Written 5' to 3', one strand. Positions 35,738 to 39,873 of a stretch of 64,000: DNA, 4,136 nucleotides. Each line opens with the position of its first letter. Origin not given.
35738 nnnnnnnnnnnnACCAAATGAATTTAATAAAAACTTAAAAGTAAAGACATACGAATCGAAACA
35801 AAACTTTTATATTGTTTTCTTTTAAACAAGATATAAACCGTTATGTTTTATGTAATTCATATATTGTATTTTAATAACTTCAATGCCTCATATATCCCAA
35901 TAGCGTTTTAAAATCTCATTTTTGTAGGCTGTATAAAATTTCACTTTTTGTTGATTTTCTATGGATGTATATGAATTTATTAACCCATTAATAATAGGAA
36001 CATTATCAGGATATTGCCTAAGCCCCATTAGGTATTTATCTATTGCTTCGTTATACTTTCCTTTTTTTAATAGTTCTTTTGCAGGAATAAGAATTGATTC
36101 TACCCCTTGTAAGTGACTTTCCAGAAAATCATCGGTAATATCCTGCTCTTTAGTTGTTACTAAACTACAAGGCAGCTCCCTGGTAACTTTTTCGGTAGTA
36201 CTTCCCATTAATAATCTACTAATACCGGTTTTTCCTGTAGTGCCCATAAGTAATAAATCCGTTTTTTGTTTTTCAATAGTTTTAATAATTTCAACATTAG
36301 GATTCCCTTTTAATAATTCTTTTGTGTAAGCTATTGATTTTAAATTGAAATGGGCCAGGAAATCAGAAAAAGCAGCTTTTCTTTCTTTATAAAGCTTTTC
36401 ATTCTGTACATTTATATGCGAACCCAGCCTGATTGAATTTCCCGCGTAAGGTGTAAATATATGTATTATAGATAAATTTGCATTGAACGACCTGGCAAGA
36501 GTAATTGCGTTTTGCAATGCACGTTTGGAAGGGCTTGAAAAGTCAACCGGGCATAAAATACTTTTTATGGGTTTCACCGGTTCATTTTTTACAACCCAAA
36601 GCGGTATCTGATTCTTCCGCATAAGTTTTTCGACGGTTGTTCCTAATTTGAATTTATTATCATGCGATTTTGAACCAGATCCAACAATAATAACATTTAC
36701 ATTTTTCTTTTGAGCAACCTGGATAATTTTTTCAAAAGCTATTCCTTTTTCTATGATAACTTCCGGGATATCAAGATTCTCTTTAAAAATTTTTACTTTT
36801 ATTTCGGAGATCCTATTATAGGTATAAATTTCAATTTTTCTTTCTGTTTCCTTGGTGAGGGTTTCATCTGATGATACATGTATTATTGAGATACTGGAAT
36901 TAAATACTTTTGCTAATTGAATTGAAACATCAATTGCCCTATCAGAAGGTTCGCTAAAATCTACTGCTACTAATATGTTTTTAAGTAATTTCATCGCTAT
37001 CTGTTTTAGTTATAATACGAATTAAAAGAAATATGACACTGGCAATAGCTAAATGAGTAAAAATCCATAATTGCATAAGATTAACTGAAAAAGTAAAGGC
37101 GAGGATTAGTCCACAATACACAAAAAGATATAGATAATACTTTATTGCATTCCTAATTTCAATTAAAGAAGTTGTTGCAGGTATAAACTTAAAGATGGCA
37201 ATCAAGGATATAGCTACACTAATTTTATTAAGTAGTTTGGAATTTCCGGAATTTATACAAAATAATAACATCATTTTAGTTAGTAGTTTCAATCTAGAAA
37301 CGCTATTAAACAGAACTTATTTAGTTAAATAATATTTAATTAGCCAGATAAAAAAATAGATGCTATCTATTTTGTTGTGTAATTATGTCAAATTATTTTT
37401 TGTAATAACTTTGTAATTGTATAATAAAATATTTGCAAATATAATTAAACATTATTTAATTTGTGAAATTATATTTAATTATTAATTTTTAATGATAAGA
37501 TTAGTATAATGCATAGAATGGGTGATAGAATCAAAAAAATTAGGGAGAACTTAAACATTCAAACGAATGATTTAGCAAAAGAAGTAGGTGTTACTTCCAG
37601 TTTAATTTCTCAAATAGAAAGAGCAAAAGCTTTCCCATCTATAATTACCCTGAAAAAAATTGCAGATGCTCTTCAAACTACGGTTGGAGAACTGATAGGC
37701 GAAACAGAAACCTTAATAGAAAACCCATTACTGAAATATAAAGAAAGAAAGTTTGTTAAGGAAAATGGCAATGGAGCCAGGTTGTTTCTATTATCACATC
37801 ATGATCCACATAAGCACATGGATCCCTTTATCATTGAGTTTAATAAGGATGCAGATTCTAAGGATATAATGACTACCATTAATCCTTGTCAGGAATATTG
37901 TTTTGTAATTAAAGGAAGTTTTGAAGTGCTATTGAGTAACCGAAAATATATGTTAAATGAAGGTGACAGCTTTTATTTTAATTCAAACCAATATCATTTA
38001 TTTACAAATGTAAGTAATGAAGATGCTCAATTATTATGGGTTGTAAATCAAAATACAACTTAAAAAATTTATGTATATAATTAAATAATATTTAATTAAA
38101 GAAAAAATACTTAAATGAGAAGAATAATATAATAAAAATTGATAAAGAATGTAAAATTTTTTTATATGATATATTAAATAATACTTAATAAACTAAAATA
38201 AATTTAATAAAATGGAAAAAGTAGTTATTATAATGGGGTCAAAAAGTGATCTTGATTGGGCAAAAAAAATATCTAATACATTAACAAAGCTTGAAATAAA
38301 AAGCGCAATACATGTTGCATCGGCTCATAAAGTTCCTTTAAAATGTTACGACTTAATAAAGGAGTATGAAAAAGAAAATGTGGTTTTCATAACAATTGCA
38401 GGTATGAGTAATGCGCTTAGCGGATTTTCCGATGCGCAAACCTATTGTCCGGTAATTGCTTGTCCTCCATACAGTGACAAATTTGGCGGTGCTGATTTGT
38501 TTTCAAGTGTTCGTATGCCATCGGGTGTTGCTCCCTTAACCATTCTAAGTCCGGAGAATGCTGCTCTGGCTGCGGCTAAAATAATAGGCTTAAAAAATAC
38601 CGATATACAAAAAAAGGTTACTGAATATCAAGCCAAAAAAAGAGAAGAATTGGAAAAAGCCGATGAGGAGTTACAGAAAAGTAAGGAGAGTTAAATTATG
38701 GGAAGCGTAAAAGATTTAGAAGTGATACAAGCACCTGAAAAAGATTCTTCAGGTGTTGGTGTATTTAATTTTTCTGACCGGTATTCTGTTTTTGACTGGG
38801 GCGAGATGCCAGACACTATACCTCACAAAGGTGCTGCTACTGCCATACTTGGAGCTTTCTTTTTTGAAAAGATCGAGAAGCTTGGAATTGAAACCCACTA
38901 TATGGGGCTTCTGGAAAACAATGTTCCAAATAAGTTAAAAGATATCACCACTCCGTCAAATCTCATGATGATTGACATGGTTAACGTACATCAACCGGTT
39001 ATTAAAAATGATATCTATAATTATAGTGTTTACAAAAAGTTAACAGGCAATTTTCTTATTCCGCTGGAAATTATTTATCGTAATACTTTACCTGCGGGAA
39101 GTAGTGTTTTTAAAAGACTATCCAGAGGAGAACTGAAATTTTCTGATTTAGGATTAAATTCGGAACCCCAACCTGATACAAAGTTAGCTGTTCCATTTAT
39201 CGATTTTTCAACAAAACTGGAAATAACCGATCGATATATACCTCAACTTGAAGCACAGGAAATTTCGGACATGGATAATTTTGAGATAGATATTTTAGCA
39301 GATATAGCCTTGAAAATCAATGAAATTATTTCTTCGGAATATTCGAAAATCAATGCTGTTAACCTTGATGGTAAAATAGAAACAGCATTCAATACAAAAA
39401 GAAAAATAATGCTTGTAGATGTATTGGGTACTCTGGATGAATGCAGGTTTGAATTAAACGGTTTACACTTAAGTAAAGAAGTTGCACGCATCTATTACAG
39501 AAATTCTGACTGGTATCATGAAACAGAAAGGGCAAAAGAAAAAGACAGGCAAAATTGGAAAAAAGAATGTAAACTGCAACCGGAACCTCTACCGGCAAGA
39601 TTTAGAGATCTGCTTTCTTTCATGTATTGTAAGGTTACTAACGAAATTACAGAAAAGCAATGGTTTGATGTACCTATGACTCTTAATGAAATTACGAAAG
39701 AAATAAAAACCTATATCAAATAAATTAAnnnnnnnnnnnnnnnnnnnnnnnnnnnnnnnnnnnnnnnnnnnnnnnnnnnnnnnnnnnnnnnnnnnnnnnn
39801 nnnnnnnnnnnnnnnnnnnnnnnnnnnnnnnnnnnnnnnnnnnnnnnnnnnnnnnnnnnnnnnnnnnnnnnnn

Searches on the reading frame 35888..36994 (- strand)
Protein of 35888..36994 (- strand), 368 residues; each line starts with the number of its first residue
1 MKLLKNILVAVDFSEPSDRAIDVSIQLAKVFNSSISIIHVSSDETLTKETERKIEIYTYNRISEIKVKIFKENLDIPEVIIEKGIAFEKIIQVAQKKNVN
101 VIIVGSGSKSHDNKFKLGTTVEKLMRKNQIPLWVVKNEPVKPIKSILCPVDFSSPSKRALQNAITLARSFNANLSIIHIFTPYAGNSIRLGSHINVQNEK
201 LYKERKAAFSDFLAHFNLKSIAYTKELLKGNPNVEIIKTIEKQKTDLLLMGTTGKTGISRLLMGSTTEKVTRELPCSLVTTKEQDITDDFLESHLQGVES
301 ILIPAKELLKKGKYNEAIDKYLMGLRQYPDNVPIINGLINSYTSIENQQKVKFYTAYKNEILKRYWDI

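Call 56: search_protein_families(library=pfam, proteins=[window:35888-36994:-], max_evalue=0.00001)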
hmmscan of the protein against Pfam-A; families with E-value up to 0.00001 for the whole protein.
window:35888-36994:- (368 aa): 1 family
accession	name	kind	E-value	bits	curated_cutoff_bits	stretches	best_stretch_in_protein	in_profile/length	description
PF00582.32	Usp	-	1e-46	159.4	24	2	143-280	2-139/141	Universal stress protein family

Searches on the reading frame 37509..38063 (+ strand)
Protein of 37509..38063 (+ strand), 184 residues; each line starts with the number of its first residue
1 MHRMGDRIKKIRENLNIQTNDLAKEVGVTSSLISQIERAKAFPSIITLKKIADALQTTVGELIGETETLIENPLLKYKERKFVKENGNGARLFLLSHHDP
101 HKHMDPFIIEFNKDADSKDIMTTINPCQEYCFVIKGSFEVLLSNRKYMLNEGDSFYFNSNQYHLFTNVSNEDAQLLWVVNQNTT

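Call 56: search_protein_families(library=pfam, proteins=[window:37509-38063:+], max_evalue=0.00001)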
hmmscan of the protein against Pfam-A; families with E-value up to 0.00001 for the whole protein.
window:37509-38063:+ (184 aa): 5 families
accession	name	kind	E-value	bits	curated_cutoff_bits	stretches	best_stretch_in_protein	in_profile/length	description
PF07883.17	Cupin_2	-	3.1e-12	46.5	27.2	1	127-179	18-70/70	Cupin domain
PF01381.28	HTH_3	-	6.4e-12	45.8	23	1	8-62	1-55/55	Helix-turn-helix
PF12844.13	HTH_19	-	1.1e-08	35.3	30.2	1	5-54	1-50/64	Helix-turn-helix domain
PF13443.12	HTH_26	-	2e-07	31.6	22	1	7-63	1-58/63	Cro/C1-type HTH DNA-binding domain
PF13560.12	HTH_31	-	2e-07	31.6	27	1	4-61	2-60/64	Helix-turn-helix domain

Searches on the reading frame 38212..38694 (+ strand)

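Call 57: search_protein_families(library=pfam, proteins=[window:38212-38694:+], max_evalue=0.00001)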
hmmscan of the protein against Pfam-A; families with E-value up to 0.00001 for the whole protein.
window:38212-38694:+ (160 aa): 1 family
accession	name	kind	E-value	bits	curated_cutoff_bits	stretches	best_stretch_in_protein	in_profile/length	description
PF00731.26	AIRC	-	3.8e-43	147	30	1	3-145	1-147/148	AIR carboxylase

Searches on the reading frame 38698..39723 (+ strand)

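Call 57: search_protein_families(library=pfam, proteins=[window:38698-39723:+], max_evalue=0.00001)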
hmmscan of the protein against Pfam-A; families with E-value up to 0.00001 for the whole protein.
window:38698-39723:+ (341 aa): 1 family
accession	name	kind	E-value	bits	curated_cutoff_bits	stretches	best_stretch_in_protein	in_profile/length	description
PF01259.24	SAICAR_synt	-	3.4e-21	76.5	20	1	20-269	18-221/233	SAICAR synthetase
